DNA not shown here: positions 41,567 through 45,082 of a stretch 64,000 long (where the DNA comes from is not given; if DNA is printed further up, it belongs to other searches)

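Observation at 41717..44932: MalT-like STAND ATPase with a C-terminal SARP-type (wHTH + BTAD) output, inverted relative to AfsR/SARP regulators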

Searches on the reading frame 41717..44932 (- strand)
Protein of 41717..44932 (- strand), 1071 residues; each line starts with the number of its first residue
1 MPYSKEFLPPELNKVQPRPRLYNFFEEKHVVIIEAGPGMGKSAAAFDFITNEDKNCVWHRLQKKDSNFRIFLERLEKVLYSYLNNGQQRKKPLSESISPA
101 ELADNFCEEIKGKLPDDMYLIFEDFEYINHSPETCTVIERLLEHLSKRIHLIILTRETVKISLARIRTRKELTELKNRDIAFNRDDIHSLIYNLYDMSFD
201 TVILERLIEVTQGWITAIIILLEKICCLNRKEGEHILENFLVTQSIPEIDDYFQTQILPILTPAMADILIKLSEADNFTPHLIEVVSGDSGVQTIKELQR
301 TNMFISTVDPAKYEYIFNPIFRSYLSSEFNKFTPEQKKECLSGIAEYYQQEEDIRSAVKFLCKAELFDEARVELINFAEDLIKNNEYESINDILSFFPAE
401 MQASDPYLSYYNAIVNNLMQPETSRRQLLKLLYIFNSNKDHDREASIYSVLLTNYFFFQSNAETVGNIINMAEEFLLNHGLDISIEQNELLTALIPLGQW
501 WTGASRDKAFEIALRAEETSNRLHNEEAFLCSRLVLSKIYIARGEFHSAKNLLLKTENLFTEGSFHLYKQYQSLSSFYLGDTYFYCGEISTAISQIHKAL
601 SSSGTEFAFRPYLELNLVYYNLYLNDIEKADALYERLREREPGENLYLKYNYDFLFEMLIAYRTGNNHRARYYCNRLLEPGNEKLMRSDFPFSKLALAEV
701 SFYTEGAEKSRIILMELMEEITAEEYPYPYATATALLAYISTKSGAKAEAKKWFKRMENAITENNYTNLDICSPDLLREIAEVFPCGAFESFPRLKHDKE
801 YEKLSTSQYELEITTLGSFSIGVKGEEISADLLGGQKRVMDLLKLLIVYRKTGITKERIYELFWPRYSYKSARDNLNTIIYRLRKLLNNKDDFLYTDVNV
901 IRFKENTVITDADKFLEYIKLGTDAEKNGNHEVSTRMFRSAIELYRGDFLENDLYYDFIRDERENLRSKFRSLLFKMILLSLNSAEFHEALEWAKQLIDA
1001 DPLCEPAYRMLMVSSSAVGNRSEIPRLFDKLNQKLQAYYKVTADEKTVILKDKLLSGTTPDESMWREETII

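Call 4: search_protein_families(library=pfam, proteins=[window:41717-44932:-], max_evalue=1)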
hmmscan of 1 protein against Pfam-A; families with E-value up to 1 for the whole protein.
window:41717-44932:- (1071 aa): 10 families
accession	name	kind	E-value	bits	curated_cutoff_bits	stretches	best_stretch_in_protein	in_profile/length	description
PF03704.23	BTAD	-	6.8e-14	52.9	22.1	1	910-1054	1-145/146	Bacterial transcriptional activator domain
PF17874.7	TPR_MalT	-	7.6e-06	25.9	45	1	507-670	139-299/336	MalT-like TPR region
PF00486.34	Trans_reg_C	-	4.2e-05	24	26.2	1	837-890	8-60/77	Transcriptional regulatory protein, C terminal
PF13428.12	TPR_14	-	6.7e-05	23.6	23.5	0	617-646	7-36/44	Tetratricopeptide repeat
PF07719.23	TPR_2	-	0.0013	19.2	27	0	577-601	5-29/34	Tetratricopeptide repeat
PF13847.12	Methyltransf_31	-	0.033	14.3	27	1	150-241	30-113/145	Methyltransferase domain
PF17221.8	COMMD1_N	-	0.057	14.2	23.4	0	948-992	28-72/102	COMMD1 N-terminal domain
PF22883.1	Consortin_N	-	0.11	13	27.7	1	340-362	8-30/52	Consortin, N-terminal domain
PF13181.12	TPR_8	-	0.19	12.4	25.7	0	344-364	7-27/34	Tetratricopeptide repeat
PF13174.12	TPR_6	-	0.2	12.8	26.3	0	622-642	11-31/33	Tetratricopeptide repeat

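Call 5: search_protein_families(library=ncbifam, proteins=[window:41717-44932:-], max_evalue=1)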
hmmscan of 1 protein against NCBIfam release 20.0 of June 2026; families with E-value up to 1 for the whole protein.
window:41717-44932:- (1071 aa): 1 family
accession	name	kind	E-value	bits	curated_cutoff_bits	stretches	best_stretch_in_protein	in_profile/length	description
NF003420.0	PRK04841.1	equivalog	1.1e-42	146.1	537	2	8-415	9-418/903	HTH-type transcriptional regulator MalT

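Call 8: find_homologous_proteins(query=window:41717-44932:-, max_evalue=0.00001)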
Query window:41717-44932:- (1071 aa): 59 proteins with E <= 0.00001 among 8000 candidates.
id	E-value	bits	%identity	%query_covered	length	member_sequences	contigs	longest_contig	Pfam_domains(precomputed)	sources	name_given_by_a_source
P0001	0.0e+0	2412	100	100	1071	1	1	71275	PF03704.24,PF25873.1,PF17874.8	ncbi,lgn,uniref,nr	ncbi:MAG: BTAD domain-containing putative transcriptional regulator [Spirochaetales bacterium]|unire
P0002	0.0e+0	1964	80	100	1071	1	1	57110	PF03704.24,PF25873.1,PF13428.13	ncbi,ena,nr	ncbi:MAG TPA: hypothetical protein DCO79_14125 [Spirochaeta sp.]|nr:hypothetical protein [Spirochaet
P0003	0.0e+0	1882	76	100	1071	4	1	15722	PF03704.24,PF25873.1,PF17874.8,PF13428.13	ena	-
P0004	0.0e+0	1788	74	100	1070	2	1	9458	PF03704.24,PF25873.1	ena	-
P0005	0.0e+0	1783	73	100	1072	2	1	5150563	PF03704.24,PF25873.1,PF13428.13,PF07719.24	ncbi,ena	-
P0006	0.0e+0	1701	69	100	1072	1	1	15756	PF03704.24,PF25873.1,PF17874.8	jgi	-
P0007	0.0e+0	1687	70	100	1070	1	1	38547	PF03704.24,PF25873.1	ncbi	-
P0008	0.0e+0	1683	69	100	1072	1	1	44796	PF03704.24,PF25873.1,PF17874.8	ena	-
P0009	0.0e+0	1682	69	100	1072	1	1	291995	PF03704.24,PF25873.1,PF17874.8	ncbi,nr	ncbi:MAG: hypothetical protein JEZ04_11685 [Spirochaetales bacterium]|nr:hypothetical protein [Spiro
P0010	0.0e+0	1678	69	100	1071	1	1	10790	PF03704.24,PF25873.1,PF17874.8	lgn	-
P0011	0.0e+0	1666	69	100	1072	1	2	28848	PF03704.24,PF25873.1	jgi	jgi:DNA-binding SARP family transcriptional activator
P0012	0.0e+0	1570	65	100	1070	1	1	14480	PF03704.24,PF25873.1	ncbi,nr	ncbi:MAG: BTAD domain-containing putative transcriptional regulator [Spirochaetales bacterium]|nr:BT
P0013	0.0e+0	1511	62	100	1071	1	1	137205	PF03704.24,PF25873.1,PF07719.24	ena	-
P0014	0.0e+0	1497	61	100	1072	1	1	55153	PF14559.13,PF03704.24,PF25873.1,PF17874.8,PF13424.13,PF13428.13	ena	-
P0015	0.0e+0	1466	61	100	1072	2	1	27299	PF14559.13,PF03704.24,PF25873.1,PF17874.8,PF13428.13,PF07719.24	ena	-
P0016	0.0e+0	1462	60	100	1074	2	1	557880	PF03704.24,PF25873.1,PF00486.35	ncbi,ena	-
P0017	0.0e+0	1450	60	100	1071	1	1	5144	PF03704.24,PF25873.1,PF17874.8,PF00486.35,PF13428.13,PF13191.13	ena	-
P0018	5.5e-31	126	21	38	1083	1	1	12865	PF03704.24,PF25873.1,PF24883.3,PF07719.24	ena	-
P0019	1.4e-26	111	21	45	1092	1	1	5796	PF03704.24,PF25873.1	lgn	-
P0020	2.7e-26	110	24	37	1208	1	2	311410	PF03704.24,PF25873.1,PF17874.8,PF00196.26,PF13424.13,PF08281.19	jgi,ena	jgi:LuxR family maltose regulon positive regulatory protein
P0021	1.4e-22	98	20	36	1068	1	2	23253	PF03704.24,PF25873.1,PF17874.8,PF13401.13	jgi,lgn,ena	-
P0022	2.8e-22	97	24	39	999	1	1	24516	PF25873.1,PF17874.8,PF00196.26,PF08281.19,PF13191.13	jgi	jgi:LuxR family transcriptional regulator, maltose regulon positive regulatory protein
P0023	7.9e-21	92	24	41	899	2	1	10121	PF25873.1,PF17874.8,PF00515.35,PF00196.26,PF13424.13,PF13176.13,PF13432.13,PF13401.13,PF13181.13,PF07719.24,PF13191.13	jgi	-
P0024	3.8e-19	87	25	38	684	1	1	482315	PF25873.1,PF17874.8,PF13424.13,PF13428.13,PF07719.24,PF13191.13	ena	-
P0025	4.4e-19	86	24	38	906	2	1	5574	PF25873.1,PF17874.8,PF00196.26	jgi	jgi:LuxR family maltose regulon positive regulatory protein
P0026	6.3e-18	83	23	38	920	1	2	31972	PF25873.1,PF17874.8,PF00196.26,PF13424.13,PF13191.13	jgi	-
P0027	1.0e-17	82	24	41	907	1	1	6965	PF25873.1,PF17874.8,PF00196.26,PF13424.13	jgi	-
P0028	1.5e-17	81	23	32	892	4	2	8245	PF25873.1,PF17874.8,PF00196.26,PF13424.13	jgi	jgi:LuxR family transcriptional regulator, maltose regulon positive regulatory protein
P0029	2.2e-17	81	23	36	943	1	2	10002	PF25873.1,PF17874.8,PF00196.26,PF13424.13,PF13401.13,PF13191.13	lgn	-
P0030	5.2e-17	80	24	41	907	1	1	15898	PF25873.1,PF17874.8,PF00515.35,PF00196.26,PF13424.13,PF13176.13,PF13432.13,PF13401.13,PF13181.13,PF07719.24,PF13191.13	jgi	-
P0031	6.5e-17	79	23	37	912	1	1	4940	PF07721.21,PF14559.13,PF25873.1,PF17874.8,PF00515.35,PF00196.26,PF13424.13,PF13191.13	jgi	jgi:LuxR family maltose regulon positive regulatory protein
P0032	7.3e-17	79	24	34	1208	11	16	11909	PF03704.24,PF25873.1,PF17874.8,PF00196.26,PF13424.13,PF13401.13,PF07719.24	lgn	-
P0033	1.7e-16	78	23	54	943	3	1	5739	PF25873.1,PF17874.8,PF00196.26,PF13424.13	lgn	-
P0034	3.2e-16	77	24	37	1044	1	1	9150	PF25873.1,PF17874.8,PF00196.26,PF13191.13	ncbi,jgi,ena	jgi:LuxR family maltose regulon positive regulatory protein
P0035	4.2e-16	77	24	38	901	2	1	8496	PF25873.1,PF17874.8,PF00196.26,PF13424.13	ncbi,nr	ncbi:LuxR C-terminal-related transcriptional regulator [Knoellia aerolata]|nr:LuxR C-terminal-relate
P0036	7.3e-16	76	22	55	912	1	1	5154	PF25873.1,PF17874.8,PF00196.26,PF13424.13,PF07719.24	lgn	-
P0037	7.6e-16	76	22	63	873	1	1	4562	PF25873.1,PF17874.8,PF00196.26,PF13424.13,PF04545.23,PF08281.19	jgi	jgi:LuxR family maltose regulon positive regulatory protein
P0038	1.7e-15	75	22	57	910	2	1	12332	PF25873.1,PF17874.8,PF00196.26,PF13424.13,PF13432.13,PF13181.13,PF07719.24,PF13191.13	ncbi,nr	ncbi:MAG: LuxR C-terminal-related transcriptional regulator [Actinomycetota bacterium]|nr:LuxR C-ter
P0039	3.0e-15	74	22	34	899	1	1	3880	PF25873.1,PF17874.8,PF00515.35,PF00196.26,PF13424.13,PF13181.13,PF07719.24,PF13191.13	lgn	-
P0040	3.6e-15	74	22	34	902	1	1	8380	PF25873.1,PF17874.8,PF00196.26,PF13424.13,PF13428.13,PF13181.13,PF07719.24,PF13191.13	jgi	jgi:LuxR family maltose regulon positive regulatory protein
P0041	3.4e-14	70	25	39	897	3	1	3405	PF25873.1,PF17874.8,PF00196.26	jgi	jgi:LuxR family maltose regulon positive regulatory protein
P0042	4.6e-14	70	23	30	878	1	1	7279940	PF25873.1,PF17874.8,PF00515.35,PF00196.26,PF13424.13,PF07719.24,PF13191.13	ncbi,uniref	ncbi:LuxR C-terminal-related transcriptional regulator [Paenibacillus sp. 1P07SE]|uniref:LuxR C-term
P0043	5.0e-14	70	22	38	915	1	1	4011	PF25873.1,PF17874.8,PF00196.26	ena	-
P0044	7.2e-14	69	21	39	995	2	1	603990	PF25873.1,PF17874.8,PF00196.26,PF13424.13,PF13401.13,PF13181.13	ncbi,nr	ncbi:LuxR C-terminal-related transcriptional regulator [Dictyobacter formicarum]|nr:LuxR C-terminal-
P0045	9.7e-14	69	24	28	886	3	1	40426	PF25873.1,PF17874.8,PF00196.26,PF13424.13,PF13181.13,PF07719.24,PF13374.13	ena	-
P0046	9.8e-14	69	23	26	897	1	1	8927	PF14559.13,PF25873.1,PF17874.8,PF00196.26,PF13424.13,PF13191.13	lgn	-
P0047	1.5e-13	68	22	36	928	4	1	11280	PF25873.1,PF17874.8,PF00196.26,PF13424.13,PF07719.24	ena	-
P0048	2.0e-13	68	23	38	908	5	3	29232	PF14559.13,PF25873.1,PF17874.8,PF00196.26,PF13424.13,PF28559.1,PF13176.13,PF13428.13,PF08281.19,PF07719.24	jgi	jgi:LuxR family maltose regulon positive regulatory protein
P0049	3.8e-13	67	25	31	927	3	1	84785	PF14559.13,PF25873.1,PF17874.8,PF00196.26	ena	-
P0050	5.1e-13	66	24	30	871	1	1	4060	PF25873.1,PF17874.8,PF00515.35,PF00196.26,PF13424.13,PF07719.24,PF13374.13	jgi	jgi:LuxR family transcriptional regulator, maltose regulon positive regulatory protein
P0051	7.7e-13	66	23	38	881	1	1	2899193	PF25873.1,PF00196.26,PF08281.19,PF13191.13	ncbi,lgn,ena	-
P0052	2.9e-12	64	24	33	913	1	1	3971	PF25873.1,PF17874.8,PF00196.26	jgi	jgi:LuxR family maltose regulon positive regulatory protein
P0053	8.6e-12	62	21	38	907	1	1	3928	PF25873.1,PF17874.8,PF00196.26,PF13424.13,PF13401.13,PF13191.13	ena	-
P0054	1.8e-11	61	22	26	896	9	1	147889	PF14559.13,PF25873.1,PF17874.8,PF00196.26,PF13424.13,PF13374.13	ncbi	-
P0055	1.8e-11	61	21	38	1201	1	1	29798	PF25873.1,PF17874.8,PF00196.26,PF00211.26,PF08281.19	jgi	jgi:LuxR family maltose regulon positive regulatory protein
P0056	6.9e-10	56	23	31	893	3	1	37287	PF25873.1,PF17874.8,PF00196.26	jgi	jgi:LuxR family maltose regulon positive regulatory protein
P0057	1.3e-9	55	23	32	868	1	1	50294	PF25873.1,PF17874.8,PF00196.26,PF13401.13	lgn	-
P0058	2.6e-9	54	22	36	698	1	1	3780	PF25873.1,PF17874.8,PF13424.13,PF13401.13,PF13191.13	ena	-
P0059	2.2e-8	51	19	33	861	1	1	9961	PF14559.13,PF25873.1,PF17874.8,PF00196.26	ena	-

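Call 9: find_encoding_contigs(protein=P0005, flank=8000, max_places=2)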
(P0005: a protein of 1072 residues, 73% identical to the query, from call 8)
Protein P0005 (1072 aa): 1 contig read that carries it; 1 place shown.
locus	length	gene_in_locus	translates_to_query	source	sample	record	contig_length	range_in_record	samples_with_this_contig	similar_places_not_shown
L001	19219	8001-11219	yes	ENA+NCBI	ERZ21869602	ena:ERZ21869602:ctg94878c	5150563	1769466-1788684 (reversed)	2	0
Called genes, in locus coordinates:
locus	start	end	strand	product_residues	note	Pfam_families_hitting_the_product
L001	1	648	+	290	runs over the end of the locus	PF00753:Lactamase_B, PF23023:Anti-Pycsar_Apyc1 (weak), PF12706:Lactamase_B_2 (faint)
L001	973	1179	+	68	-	-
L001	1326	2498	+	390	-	PF00037:Fer4 (faint), PF12801:Fer4_5, PF12838:Fer4_7 (faint), PF12801:Fer4_5, PF12837:Fer4_6 (faint), PF13237:Fer4_10, PF13187:Fer4_9 (weak)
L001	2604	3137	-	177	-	PF09917:DUF2147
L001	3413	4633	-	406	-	PF03435:Sacchrp_dh_NADP, PF16653:Sacchrp_dh_C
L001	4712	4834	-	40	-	-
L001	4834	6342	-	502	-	PF00474:SSF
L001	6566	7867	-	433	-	PF00202:Aminotran_3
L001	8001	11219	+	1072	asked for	PF13428:TPR_14 (faint), PF25873:WHD_MalT, PF07719:TPR_2 (faint), PF03704:BTAD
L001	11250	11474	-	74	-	-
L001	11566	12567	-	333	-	PF12679:ABC2_membrane_2 (weak), PF12698:ABC2_membrane_3, PF01061:ABC2_membrane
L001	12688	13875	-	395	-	PF12679:ABC2_membrane_2 (weak), PF12698:ABC2_membrane_3, PF01061:ABC2_membrane, PF24686:FLQE3_permease (weak)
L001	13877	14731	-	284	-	PF00005:ABC_tran, PF13304:AAA_21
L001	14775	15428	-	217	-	PF00440:TetR_N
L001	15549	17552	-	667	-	PF16314:DUF4954, PF20683:DUF6819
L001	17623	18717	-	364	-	PF00483:NTP_transferase, PF22640:ManC_GMP_beta-helix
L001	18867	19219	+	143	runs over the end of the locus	PF05025:RbsD_FucU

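Call 10: find_encoding_contigs(protein=P0016, flank=8000, max_places=2)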
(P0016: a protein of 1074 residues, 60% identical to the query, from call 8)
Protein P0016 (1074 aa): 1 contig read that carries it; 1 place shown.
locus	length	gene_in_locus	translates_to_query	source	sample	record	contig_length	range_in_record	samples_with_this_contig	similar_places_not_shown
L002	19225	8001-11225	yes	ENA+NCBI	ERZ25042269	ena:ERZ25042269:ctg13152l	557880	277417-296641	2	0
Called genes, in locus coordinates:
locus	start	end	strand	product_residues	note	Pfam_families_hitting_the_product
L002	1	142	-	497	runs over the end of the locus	PF17159:MASE3, PF02518:HATPase_c, PF13581:HATPase_c_2 (weak)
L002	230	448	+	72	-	PF12646:DUF3783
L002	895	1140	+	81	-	-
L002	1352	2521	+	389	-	PF00037:Fer4 (faint), PF12801:Fer4_5, PF12838:Fer4_7 (faint), PF13187:Fer4_9 (faint), PF12801:Fer4_5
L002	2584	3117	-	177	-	PF09917:DUF2147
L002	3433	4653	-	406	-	PF02254:TrkA_N (faint), PF03435:Sacchrp_dh_NADP, PF16653:Sacchrp_dh_C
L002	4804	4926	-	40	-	-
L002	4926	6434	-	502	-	PF00474:SSF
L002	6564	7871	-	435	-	PF00202:Aminotran_3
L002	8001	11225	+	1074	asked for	PF25873:WHD_MalT, PF00486:Trans_reg_C (faint), PF03704:BTAD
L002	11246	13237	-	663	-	PF16314:DUF4954, PF20683:DUF6819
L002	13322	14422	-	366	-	PF00483:NTP_transferase, PF12804:NTP_transf_3 (weak), PF22640:ManC_GMP_beta-helix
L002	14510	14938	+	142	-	PF05025:RbsD_FucU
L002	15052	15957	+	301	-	-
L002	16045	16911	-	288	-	PF01641:SelR, PF01625:PMSR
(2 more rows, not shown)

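Call 11: find_encoding_contigs(protein=P0013, flank=8000, max_places=2)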
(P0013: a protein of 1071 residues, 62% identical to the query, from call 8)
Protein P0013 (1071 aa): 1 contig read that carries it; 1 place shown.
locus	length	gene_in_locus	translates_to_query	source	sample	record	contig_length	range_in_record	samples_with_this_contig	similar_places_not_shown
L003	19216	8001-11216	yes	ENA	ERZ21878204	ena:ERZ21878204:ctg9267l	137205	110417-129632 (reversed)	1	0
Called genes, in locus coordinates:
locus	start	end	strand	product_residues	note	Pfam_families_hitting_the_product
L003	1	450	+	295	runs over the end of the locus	PF23023:Anti-Pycsar_Apyc1 (faint), PF00753:Lactamase_B, PF12706:Lactamase_B_2 (weak)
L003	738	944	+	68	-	-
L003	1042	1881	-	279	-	PF00528:BPD_transp_1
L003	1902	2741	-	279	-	PF00497:SBP_bac_3, PF10613:Lig_chan-Glu_bd (weak)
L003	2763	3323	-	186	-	PF09917:DUF2147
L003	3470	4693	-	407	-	PF03435:Sacchrp_dh_NADP, PF16653:Sacchrp_dh_C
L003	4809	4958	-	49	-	-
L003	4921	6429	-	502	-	PF00474:SSF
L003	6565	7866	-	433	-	PF00202:Aminotran_3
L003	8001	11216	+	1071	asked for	PF25873:WHD_MalT, PF07719:TPR_2 (faint), PF03704:BTAD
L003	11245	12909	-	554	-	PF16314:DUF4954, PF20683:DUF6819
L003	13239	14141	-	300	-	PF00483:NTP_transferase, PF22640:ManC_GMP_beta-helix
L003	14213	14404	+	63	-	-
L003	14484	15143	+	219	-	-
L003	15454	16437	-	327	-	PF01641:SelR, PF01625:PMSR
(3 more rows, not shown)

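Call 15: search_solved_structures(query=window:41720-44932:-, max_evalue=0.01, show_alignments=0)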
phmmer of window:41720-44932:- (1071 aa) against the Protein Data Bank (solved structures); distinct sequences matched with E-value up to 0.01: 1.
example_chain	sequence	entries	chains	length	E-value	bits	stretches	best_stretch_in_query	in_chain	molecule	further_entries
8bob_C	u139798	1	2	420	1.6e-13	53.1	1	32-408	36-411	HTH-type transcriptional regulator MalT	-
